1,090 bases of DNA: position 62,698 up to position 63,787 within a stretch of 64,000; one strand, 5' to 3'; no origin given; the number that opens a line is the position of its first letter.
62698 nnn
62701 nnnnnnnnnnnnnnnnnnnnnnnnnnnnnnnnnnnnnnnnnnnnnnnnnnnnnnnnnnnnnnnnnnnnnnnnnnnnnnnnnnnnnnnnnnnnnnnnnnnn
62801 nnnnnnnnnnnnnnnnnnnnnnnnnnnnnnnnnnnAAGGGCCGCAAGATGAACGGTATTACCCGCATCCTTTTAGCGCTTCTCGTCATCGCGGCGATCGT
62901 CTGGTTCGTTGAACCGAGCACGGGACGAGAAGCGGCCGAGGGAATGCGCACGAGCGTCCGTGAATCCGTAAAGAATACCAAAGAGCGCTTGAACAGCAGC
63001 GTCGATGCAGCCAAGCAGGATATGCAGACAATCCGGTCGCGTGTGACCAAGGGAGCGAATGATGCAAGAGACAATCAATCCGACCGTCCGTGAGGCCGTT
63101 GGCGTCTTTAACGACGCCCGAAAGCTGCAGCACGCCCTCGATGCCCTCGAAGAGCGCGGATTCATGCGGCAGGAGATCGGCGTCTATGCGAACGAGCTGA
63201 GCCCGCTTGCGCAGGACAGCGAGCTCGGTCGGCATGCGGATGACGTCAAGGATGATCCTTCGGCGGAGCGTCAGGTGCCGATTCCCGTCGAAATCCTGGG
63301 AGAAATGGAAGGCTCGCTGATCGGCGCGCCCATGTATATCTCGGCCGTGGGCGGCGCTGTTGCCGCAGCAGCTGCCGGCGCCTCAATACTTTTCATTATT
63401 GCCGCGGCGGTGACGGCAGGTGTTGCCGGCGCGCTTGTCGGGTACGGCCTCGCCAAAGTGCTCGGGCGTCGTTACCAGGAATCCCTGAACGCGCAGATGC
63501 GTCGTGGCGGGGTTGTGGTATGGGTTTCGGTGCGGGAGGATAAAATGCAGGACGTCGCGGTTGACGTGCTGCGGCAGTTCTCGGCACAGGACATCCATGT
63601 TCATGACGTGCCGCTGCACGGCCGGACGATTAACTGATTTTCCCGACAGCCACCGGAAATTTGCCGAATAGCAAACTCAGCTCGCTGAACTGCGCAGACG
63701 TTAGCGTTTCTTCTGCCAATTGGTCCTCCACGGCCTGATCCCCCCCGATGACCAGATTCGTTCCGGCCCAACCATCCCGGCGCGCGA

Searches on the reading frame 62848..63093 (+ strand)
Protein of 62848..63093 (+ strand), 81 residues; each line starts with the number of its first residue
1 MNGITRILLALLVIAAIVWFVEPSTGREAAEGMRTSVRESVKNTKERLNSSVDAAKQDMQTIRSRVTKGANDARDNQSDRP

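Call 7: search_protein_families(library=pfam, proteins=[window:62848-63093:+], max_evalue=0.01)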
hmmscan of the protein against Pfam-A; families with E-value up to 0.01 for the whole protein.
window:62848-63093:+ (81 aa): 3 families
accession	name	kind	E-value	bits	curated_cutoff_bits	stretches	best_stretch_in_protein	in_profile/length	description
PF05957.18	DUF883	-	0.0028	18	25.4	1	38-75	8-45/53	DUF883 N-terminal domain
PF01442.23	Apolipoprotein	-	0.0053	16.9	90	1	28-61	99-132/190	Apolipoprotein A1/A4/E domain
PF12732.12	YtxH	-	0.01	16.7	37.5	0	8-75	5-68/71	YtxH-like protein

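Call 8: search_protein_families(library=ncbifam, proteins=[window:62848-63093:+], max_evalue=0.01)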
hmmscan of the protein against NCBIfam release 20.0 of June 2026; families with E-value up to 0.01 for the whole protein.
window:62848-63093:+ (81 aa): 2 families
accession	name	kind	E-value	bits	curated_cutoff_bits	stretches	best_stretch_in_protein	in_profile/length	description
NF009611.0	PRK13108.1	equivalog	0.0014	17.6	636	1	10-79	262-327/476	prolipoprotein diacylglyceryl transferase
NF047840.1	lipo_Ag473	exception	0.0081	16.9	100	1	25-77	24-76/136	Ag473 family lipoprotein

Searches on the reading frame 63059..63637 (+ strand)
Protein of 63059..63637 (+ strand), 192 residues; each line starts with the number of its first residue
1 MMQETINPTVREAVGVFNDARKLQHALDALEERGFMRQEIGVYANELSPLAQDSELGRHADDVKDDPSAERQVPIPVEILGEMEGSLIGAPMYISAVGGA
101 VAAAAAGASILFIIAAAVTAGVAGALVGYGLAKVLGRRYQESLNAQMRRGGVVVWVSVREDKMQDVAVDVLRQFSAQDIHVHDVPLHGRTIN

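Call 7: search_protein_families(library=pfam, proteins=[window:63059-63637:+], max_evalue=0.01)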
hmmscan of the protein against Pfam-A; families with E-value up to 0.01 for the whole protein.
window:63059-63637:+ (192 aa): 1 family
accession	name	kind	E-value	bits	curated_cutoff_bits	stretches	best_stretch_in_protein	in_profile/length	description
PF11181.13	YflT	-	0.0045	17.9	26.2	0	13-48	2-37/99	Heat induced stress protein YflT domain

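Call 8: search_protein_families(library=ncbifam, proteins=[window:63059-63637:+], max_evalue=0.01)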
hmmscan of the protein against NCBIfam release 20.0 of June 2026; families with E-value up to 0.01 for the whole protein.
window:63059-63637:+ (192 aa): 0 families
